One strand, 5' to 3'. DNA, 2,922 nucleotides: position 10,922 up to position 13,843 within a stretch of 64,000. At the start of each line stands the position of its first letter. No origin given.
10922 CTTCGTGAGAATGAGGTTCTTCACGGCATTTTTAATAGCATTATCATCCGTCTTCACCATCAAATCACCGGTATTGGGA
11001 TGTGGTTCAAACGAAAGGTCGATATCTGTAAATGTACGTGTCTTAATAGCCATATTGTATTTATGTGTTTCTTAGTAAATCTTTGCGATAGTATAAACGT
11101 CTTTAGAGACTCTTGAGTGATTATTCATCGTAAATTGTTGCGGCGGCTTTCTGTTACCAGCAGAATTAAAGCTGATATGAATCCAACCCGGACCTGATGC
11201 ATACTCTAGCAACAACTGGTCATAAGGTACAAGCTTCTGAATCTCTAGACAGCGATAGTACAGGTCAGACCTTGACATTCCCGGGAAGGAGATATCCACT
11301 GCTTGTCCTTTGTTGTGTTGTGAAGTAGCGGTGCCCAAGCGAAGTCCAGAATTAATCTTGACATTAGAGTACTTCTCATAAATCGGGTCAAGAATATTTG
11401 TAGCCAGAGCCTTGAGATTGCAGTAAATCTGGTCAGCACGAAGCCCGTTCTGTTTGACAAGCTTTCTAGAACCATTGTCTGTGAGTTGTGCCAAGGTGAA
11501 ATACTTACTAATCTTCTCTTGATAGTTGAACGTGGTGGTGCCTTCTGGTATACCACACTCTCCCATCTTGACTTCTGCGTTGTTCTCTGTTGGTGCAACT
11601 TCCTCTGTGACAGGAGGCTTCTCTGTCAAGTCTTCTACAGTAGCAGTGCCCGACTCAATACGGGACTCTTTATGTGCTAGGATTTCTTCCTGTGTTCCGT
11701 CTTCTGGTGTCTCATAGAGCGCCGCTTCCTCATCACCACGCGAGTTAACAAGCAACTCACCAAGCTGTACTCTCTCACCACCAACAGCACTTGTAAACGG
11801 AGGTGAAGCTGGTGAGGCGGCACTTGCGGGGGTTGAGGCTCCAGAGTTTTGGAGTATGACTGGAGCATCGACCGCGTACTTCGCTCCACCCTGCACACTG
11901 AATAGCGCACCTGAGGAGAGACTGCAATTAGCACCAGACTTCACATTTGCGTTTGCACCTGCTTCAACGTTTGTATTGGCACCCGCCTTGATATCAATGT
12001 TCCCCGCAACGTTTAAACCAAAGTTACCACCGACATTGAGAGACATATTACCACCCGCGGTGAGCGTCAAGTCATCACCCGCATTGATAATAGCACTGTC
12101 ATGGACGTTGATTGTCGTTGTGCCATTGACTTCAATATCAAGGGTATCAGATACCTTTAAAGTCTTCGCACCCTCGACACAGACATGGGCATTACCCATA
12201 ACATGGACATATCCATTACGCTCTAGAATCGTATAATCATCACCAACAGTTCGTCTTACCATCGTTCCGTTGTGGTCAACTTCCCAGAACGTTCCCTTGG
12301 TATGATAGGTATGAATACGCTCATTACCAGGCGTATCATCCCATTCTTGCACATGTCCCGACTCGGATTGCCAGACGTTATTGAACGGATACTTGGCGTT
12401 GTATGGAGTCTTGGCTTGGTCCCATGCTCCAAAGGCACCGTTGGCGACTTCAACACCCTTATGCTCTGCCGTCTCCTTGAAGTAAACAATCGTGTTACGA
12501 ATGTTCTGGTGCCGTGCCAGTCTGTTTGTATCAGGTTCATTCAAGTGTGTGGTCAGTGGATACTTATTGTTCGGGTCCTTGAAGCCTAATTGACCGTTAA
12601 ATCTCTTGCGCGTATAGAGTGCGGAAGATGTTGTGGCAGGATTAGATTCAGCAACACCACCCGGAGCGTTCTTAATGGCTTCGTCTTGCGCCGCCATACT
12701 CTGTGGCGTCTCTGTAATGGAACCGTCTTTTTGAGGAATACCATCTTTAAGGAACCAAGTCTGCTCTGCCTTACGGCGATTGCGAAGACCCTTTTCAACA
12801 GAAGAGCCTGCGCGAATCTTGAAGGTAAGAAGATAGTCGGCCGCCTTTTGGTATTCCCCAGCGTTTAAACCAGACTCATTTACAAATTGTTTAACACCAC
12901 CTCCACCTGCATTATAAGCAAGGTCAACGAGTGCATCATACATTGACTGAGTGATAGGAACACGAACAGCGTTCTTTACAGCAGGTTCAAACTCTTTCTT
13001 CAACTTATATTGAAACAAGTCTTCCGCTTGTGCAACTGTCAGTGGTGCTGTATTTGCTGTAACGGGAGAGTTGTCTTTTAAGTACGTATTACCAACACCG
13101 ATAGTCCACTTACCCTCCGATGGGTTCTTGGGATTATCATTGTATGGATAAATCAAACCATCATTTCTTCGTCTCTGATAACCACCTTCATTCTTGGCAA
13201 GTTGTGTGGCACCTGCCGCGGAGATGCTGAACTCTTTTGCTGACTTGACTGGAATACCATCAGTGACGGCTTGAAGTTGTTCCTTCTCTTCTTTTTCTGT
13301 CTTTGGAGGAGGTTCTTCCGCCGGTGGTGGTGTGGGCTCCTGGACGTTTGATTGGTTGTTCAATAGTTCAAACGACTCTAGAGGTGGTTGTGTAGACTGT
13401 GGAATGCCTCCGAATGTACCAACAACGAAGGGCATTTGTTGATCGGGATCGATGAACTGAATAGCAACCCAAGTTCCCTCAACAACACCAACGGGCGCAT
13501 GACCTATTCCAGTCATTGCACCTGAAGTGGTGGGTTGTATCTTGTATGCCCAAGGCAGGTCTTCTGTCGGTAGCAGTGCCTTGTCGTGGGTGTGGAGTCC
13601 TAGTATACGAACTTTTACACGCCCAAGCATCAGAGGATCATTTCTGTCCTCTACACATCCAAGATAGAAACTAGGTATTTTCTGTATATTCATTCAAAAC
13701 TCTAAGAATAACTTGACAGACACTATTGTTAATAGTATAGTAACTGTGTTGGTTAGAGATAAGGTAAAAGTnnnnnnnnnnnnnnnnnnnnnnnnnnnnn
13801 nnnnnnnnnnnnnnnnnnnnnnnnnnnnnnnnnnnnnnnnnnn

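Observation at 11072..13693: gp5 spike with lysozyme plus an additional C-terminal M15 peptidase domain (an evolved-VgrG-like architecture)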

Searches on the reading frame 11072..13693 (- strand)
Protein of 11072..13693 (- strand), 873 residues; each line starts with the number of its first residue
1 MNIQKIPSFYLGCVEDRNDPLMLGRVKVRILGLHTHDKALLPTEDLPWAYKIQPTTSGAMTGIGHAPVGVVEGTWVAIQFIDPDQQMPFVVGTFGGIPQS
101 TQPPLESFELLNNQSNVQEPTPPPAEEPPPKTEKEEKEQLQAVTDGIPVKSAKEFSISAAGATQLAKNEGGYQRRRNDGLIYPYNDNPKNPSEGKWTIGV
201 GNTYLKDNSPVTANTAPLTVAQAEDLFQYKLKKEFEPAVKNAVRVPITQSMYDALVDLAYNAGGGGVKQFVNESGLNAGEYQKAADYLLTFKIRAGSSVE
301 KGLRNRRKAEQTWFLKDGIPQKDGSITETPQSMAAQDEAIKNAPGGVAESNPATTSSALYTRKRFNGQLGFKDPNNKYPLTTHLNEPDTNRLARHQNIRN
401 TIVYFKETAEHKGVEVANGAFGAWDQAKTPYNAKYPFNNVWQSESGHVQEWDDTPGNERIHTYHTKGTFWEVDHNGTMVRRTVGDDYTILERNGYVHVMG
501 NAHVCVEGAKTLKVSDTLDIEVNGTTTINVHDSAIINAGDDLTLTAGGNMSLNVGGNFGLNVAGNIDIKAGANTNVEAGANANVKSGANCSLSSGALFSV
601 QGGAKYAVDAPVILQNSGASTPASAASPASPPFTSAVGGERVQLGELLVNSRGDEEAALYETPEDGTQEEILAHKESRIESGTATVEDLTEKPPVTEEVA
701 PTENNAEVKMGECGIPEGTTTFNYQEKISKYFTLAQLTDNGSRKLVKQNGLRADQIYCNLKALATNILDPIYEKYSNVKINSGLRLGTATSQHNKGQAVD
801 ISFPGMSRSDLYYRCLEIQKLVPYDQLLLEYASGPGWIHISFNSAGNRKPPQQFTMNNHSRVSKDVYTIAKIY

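Call 3: search_protein_families(library=pfam, proteins=[window:11072-13693:-], max_evalue=1)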
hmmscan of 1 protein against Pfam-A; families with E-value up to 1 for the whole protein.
window:11072-13693:- (873 aa): 8 families
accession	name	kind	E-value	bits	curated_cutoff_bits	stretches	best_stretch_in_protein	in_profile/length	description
PF00959.24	Phage_lysozyme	-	2.3e-23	83.3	22.3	1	189-310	11-125/125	Phage lysozyme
PF06714.17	Gp5_OB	-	2.1e-21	77.1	25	2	37-104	11-78/144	Gp5 N-terminal OB domain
PF22178.3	Gp5_trimer_C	-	4.2e-05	24.1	30.9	1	452-542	20-108/112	Bacteriophage T4 gp5 C-terminal trimerisation domain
PF10106.14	DUF2345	-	0.0017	18.6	30.7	1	531-568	27-64/151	Uncharacterized protein conserved in bacteria (DUF2345)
PF04717.18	Phage_base_V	-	0.0021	18.8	23.8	1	10-93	1-73/75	Type VI secretion system/phage-baseplate injector OB domain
PF08291.16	Peptidase_M15_3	-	0.0086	16.6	23.2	1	761-813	25-86/108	Peptidase M15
PF06715.18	Gp5_C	-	0.18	12.4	20.4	1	548-565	1-18/24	Gp5 C-terminal repeat (3 copies)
PF13332.12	Fil_haemagg_2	-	0.27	11.8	22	1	531-605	17-100/170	Hemagglutinin repeat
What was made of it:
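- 13379..13672 (-): N-terminal OB-fold domain (residues 8-105). Pfam Gp5_OB 2.1e-21 (call 3).
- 12719..13243 (-): GH24 lysozyme domain (residues about 151-325). E169 and T197 are retained and the catalytic Asp is probably D186. Two insertions (about 172-184 and 187-191) are unique to this protein. Pfam Phage_lysozyme 2.3e-23 (call 3).
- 11840..12418 (-): Triple-stranded beta-helix needle region (residues 426-618). Gp5_trimer_C 24.1 bits, which is below threshold, plus DUF2345 and Gp5_C repeats (call 3).
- On T4 gp5-type central spike protein: Pfam Gp5_OB 2.1e-21, 77 bits against a cut-off of 25 (call 3). Pfam Gp5_trimer_C alone is sub-threshold, 24.1 against 30.9 (call 3).
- On Evolved VgrG (T6SS): No gp27-like (Phage_GPD) domain was detected in it (call 3).
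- Checked: Pfam Gp5_OB 2.1e-21 and Phage_lysozyme 2.3e-23 (call 3).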

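Call 4: search_protein_families(library=phrogs, proteins=[window:11072-13693:-], max_evalue=0.01)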
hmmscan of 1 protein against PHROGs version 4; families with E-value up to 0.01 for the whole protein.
window:11072-13693:- (873 aa): 15 families
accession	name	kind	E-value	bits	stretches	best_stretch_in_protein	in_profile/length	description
phrog_430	-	tail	6.4e-93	313.7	2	415-829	314-607/868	baseplate hub subunit and tail lysozyme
phrog_7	-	lysis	4e-30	105.6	1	151-325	548-706/873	endolysin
phrog_1922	-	tail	5.6e-23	82.4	1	23-147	41-175/932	baseplate hub subunit and tail lysozyme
phrog_694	-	tail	1.6e-19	70.7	1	10-139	24-163/851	baseplate hub and tail lysozyme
phrog_27932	-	tail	6.7e-18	65.3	1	434-593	531-682/855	baseplate hub subunit and tail lysozyme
phrog_894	-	lysis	7.5e-17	62.4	1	724-860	42-179/389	endolysin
phrog_10457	-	lysis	1.4e-11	45.4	1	222-315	7-94/95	endolysin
phrog_7910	-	lysis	2.3e-10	41.9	1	234-316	12-93/96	endolysin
phrog_33098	-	tail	1.4e-09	38.3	1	14-162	39-191/641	baseplate hub and tail lysozyme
phrog_9992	-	tail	2.5e-08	34.8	1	540-611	118-191/228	baseplate assembly protein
phrog_33083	-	lysis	1.2e-07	31.8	1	194-317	27-143/456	endolysin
phrog_13211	-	tail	9.9e-07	28.1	1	485-620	258-398/887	baseplate hub subunit and tail lysozyme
phrog_16615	-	other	4.1e-05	23.6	1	241-321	279-355/529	peptidase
phrog_24638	-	tail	0.00046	20.5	0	432-552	20-153/289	baseplate hub subunit and tail lysozyme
phrog_28234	-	lysis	0.00071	19.7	1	194-317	97-222/372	endolysin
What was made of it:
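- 11072..13693 (-): Whole ORF, 873 aa: gp5-type central spike protein with a C-terminal M15 peptidase. PHROG 430 at 6e-93 (call 4).
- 11075..11557 (-): LAS/M15A zinc-peptidase core (residues 713-873). PHROG 894 at 7.5e-17 (call 4).
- Checked: PHROG 894 endolysin 7.5e-17 over residues 724-860 (call 4).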

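Call 5: search_solved_structures(query=window:11072-13693:-, max_evalue=1, show_alignments=3)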
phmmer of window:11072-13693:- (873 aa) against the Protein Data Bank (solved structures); distinct sequences matched with E-value up to 1: 36.
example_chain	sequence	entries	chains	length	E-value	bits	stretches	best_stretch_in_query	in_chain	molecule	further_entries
2z6b_A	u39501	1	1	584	4.6e-40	140.9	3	8-109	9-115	Tail-associated lysozyme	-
1wth_A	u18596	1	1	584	5.9e-40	140.5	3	8-109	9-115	Tail-associated lysozyme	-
1pdl_A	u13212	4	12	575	6.8e-40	140.3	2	8-109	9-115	Tail-associated lysozyme | Peptidoglycan hydrolase gp5 | gp5, baseplate central spike protein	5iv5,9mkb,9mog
1k28_A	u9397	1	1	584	7.3e-40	140.2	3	8-109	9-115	TAIL-ASSOCIATED LYSOZYME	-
9f4a_BB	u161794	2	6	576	1.7e-37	132.4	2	426-587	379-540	Baseplate central spike protein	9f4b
9kbs_A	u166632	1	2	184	5.5e-19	71.2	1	193-316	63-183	Lysozyme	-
6et6_A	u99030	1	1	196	7.3e-19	70.7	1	190-316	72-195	Lysozyme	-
9kbq_A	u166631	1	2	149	1.7e-14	56.3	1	191-316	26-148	Lysozyme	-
8app_A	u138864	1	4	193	2.3e-11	46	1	191-315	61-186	Endolysin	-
2anv_A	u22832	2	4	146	8.5e-10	40.8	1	191-315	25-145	Lysozyme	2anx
7m5i_B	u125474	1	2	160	3e-07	32.3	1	192-317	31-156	Endolysin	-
9kbt_A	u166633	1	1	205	7.3e-06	27.7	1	190-315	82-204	Lysozyme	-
6h9d_A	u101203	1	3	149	1.9e-05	26.4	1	192-315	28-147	Lysozyme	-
8b2s_A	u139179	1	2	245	5.6e-05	24.8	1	194-318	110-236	GH24 family muramidase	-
9gtr_q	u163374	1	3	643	0.00072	21.1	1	517-610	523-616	Gp5/Type VI secretion system Vgr protein OB-fold domain-containing protein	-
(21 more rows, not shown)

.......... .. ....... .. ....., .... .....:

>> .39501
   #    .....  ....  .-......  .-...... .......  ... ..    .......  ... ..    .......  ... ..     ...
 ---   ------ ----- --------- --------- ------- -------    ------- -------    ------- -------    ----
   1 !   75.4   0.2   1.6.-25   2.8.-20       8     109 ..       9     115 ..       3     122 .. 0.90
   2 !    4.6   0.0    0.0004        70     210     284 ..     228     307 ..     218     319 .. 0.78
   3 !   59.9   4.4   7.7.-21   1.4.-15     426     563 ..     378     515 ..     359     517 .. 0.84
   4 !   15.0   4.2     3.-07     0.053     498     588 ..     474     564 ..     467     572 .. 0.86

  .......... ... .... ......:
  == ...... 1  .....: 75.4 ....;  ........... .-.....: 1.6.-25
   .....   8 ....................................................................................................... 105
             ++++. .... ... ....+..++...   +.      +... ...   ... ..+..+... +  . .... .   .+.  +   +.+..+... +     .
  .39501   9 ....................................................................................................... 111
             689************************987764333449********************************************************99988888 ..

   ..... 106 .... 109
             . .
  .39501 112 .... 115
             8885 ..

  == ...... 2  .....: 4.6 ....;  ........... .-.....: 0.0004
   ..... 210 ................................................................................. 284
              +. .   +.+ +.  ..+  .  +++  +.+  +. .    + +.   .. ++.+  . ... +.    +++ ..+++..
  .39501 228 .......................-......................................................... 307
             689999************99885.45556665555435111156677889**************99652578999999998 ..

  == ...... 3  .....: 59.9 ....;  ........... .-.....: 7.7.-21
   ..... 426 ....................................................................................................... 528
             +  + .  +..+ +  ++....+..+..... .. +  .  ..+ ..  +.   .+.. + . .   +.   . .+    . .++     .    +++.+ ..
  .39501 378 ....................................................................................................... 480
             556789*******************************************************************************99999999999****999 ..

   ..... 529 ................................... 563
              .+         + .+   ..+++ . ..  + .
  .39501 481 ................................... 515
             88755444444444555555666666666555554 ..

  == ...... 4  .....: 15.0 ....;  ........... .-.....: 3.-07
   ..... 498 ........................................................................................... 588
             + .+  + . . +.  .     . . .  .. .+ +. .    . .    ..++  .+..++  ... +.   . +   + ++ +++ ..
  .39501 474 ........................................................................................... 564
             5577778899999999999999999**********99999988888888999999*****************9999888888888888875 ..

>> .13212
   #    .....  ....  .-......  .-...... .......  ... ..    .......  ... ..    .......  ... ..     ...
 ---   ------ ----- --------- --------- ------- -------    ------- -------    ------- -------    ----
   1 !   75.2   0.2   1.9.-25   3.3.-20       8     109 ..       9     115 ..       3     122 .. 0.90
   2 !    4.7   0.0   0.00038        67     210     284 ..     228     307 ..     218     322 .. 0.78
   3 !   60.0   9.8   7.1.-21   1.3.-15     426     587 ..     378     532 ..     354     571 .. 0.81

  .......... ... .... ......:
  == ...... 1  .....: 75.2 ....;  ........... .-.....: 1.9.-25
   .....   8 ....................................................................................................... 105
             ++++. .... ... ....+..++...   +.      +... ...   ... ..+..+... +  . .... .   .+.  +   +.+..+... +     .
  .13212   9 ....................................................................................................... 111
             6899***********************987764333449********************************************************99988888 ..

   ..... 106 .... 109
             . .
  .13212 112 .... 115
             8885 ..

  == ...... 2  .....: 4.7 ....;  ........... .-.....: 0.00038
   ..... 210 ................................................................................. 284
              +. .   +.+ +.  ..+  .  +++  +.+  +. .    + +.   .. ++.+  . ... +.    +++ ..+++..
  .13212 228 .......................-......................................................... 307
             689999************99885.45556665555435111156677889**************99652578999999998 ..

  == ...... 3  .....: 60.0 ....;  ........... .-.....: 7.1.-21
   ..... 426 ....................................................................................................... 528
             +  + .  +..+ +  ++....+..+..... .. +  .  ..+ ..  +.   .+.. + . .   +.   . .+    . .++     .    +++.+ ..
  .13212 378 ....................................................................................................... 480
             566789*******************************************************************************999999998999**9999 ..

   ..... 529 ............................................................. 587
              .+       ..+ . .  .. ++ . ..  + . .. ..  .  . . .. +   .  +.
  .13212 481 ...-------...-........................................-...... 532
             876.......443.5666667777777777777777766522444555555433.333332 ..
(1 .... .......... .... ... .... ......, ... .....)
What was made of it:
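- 11072..13693 (-): T4 gp5 PDB hits at about 5e-40 (call 5).
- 13379..13672 (-): Aligns to T4 gp5 residues 9-115 (call 5).
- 12719..13243 (-): PDB lysozymes 9kbs/6et6 at about 1e-19 (call 5).
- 11840..12418 (-): phmmer alignment to T4 gp5 residues 378-540 (call 5).
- On T4 gp5-type central spike protein: phmmer aligns residues 426-587 to T4 gp5 378-540, domain E about 1e-15 (call 5).
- Closest known: Bacteriophage T4 gp5. Same: OB domain, GH24 lysozyme and beta-helix in the same order. phmmer gives about 5e-40 (call 5).
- Checked: phmmer to T4 gp5 structures 1k28/1pdl at about 5e-40, covering the OB domain and the beta-helix (call 5).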

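Call 9: search_dna_similar(query=window:11072-13693:-, collection=phages, mode=protein, max_rows=40)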
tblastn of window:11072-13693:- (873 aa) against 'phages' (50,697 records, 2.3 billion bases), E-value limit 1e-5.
Records with a match: 2686; places in all: 2842; records where one place covers at least 80% of the query: 0.
Best place of each record, by identity: <60% 2686.
By first word of the organism name: Escherichia 642; Synechococcus 329; Klebsiella 325; Salmonella 244; Vibrio 137; Acinetobacter 109; Shigella 90; Aeromonas 82; Pseudomonas 78; Enterobacter 64; and 67 more.
By host as written in the record: - 481; Escherichia coli 275; Klebsiella pneumoniae 113; Synechococcus 107; Escherichia coli O157:H7 35; Acinetobacter baumannii 35; Salmonella enterica 30; Salmonella enterica subsp. enterica serovar Typhimurium 30; and 613 more.
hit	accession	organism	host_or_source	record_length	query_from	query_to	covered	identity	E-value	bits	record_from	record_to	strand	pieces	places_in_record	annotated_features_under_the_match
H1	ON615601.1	Synechococcus phage BUCT-ZZ01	Synechococcus elongatus PCC 7942 = ...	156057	10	866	68%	35.9%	3e-67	359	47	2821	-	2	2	baseplate hub subunit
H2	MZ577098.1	Methylophilales phage Melnitz-3 EXVC039M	Methylophilales_sp._H5P1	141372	9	861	54%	38.9%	6e-30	337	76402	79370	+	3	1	baseplate hub subunit/tail lysozyme | OB domain protein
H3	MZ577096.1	Methylophilales phage Melnitz-2 EXVC040M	Methylophilales_sp._H5P1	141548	9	861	54%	38.9%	6e-30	337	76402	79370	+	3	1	baseplate hub subunit/tail lysozyme | OB domain protein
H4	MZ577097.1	Methylophilales phage Melnitz EXVC044M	Methylophilales_sp._H5P1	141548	9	861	54%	38.9%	6e-30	337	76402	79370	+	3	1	baseplate hub subunit/tail lysozyme | OB domain protein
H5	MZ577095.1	Methylophilales phage Melnitz-1 EXVC043M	Methylophilales_sp._H5P1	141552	9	861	54%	38.9%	6e-30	337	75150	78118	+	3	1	baseplate hub subunit/tail lysozyme | hypothetical protein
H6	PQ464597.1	Pseudomonas phage Milchi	Pseudomonas poae Z9_5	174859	9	848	52%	38.9%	3e-22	290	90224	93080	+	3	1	baseplate hub subunit and tail lysozyme | endolysin | hypothetical protein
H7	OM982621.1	Pseudomonas phage Astolliot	Pseudomonas syringae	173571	9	848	52%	38.7%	4e-22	291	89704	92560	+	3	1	hypothetical protein (x2)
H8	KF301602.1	Caulobacter phage Cr30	Caulobacter crescentus CB15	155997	10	870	60%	32.8%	8e-39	260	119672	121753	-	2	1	baseplate hub subunit and tail lysozyme | hypothetical protein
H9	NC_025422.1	Caulobacter phage Cr30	Caulobacter crescentus CB15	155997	10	870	60%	32.8%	8e-39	260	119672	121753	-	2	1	baseplate hub subunit and tail lysozyme | PAAR motif of membran proteins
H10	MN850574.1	Escherichia phage kaaroe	Escherichia coli K-12 MG1655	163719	9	596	67%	27.7%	1e-36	156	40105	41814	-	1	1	putative baseplate hub subunit and tail lysozyme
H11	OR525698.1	Escherichia phage vB-Eco-KMB43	Escherichia coli KMB510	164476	9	596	67%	27.5%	7e-37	157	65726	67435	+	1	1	baseplate hub + tail lysozyme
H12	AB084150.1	Escherichia phage RB49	-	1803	9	596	67%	27.5%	1e-37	155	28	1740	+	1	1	5: tail lysozyme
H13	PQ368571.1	Escherichia phage ELT3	Escherichia coli str. K-12 substr. ...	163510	9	596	67%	27.5%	2e-36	155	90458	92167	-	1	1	baseplate hub + tail lysozyme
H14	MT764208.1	Escherichia phage JEP8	Escherichia coli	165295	9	596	67%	27.5%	2e-36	155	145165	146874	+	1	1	baseplate hub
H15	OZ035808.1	Krischvirus RB49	-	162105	9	596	67%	27.5%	2e-36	155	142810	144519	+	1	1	record has no annotation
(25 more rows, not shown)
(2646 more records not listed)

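Call 10: find_homologous_proteins(query=window:11072-13693:-)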
Query window:11072-13693:- (873 aa): 1450 proteins with E <= 0.001 among 8000 candidates; the best 120 are listed.
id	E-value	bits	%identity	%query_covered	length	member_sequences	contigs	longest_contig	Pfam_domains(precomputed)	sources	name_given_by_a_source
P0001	0.0e+0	1362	70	100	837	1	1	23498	PF06714.18,PF00959.25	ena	-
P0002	0.0e+0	1207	64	100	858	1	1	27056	PF06714.18,PF00959.25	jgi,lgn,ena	-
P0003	3.1e-295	1000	55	99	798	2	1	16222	PF06714.18,PF00959.25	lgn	-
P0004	2.4e-292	990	55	100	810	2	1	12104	PF06714.18,PF00959.25,PF08291.17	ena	-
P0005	9.3e-286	969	55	98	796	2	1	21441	PF06714.18,PF00959.25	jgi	jgi:GH24 family phage-related lysozyme (muramidase)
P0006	7.9e-285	966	55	98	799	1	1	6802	PF06714.18,PF00959.25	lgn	-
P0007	1.8e-284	964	54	99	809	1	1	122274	PF06714.18,PF00959.25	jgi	jgi:GH24 family phage-related lysozyme (muramidase)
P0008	2.7e-282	957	53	98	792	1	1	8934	PF06714.18,PF00959.25,PF22178.4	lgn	-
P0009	2.8e-282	957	52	100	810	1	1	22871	PF06714.18,PF00959.25,PF08291.17,PF22178.4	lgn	-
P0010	2.1e-273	928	51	99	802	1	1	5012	PF06714.18,PF00959.25,PF08291.17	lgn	-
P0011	1.5e-271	922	51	98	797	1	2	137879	PF06714.18,PF00959.25,PF08291.17,PF22178.4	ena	-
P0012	6.8e-270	916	53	98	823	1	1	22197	PF04717.19,PF06714.18,PF00959.25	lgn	-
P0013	4.5e-268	910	51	100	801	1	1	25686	PF06714.18,PF00959.25,PF08291.17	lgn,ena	-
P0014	4.3e-264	897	52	98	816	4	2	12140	PF04717.19,PF06714.18,PF00959.25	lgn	-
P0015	3.4e-263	894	51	98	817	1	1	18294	PF06714.18,PF00959.25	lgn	-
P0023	1.7e-248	845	49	100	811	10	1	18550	PF06714.18,PF00959.25,PF08291.17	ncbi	ncbi:MAG: glycoside hydrolase family protein [Desulfuromonadaceae bacterium]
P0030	2.8e-206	706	45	100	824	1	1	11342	PF06714.18,PF08291.17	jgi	jgi:uncharacterized protein YcbK (DUF882 family)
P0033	2.0e-193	663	48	57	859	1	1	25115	PF06714.18,PF00182.25,PF08291.17,PF22178.4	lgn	-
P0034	2.6e-189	650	45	72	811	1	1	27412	PF06714.18,PF08291.17,PF22178.4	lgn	-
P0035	2.9e-188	646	43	100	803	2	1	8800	PF06714.18,PF08291.17,PF22178.4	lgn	-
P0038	1.0e-179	618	44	66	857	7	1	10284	PF06714.18,PF00182.25,PF08291.17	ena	-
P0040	1.6e-178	614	45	64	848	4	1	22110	PF06714.18,PF00182.25,PF08291.17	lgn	-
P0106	1.7e-159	551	39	99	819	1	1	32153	PF06714.18,PF00959.25,PF08291.17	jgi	jgi:lysozyme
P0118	2.6e-158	547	38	98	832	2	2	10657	PF06714.18,PF00959.25,PF08291.17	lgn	-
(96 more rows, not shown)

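Call 11: get_annotated_region(hit=H1, flank=4000)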
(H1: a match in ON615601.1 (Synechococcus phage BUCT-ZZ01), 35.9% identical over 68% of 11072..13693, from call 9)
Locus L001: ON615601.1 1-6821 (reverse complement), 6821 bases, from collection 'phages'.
description: Synechococcus phage BUCT-ZZ01, complete genome.
organism: Synechococcus phage BUCT-ZZ01 (NCBI taxid 2951202)
taxonomy: Viruses; Duplodnaviria; Heunggongvirae; Uroviricota; Caudoviricetes; Kyanoviridae
host: Synechococcus elongatus PCC 7942 = FACHB-805; source: lake; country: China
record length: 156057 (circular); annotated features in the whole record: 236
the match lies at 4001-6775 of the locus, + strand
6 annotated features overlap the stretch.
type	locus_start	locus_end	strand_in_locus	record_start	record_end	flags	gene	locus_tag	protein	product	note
CDS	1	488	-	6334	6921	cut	-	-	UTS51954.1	hypothetical protein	-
CDS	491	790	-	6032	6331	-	-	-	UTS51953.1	hypothetical protein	-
CDS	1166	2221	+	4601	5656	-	-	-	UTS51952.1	hypothetical protein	-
CDS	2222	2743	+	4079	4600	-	-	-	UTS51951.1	hypothetical protein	-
CDS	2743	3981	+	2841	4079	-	-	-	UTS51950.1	hypothetical protein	-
CDS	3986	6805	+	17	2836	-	-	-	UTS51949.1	baseplate hub subunit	Phage baseplate hub subunit (T4-like gp5)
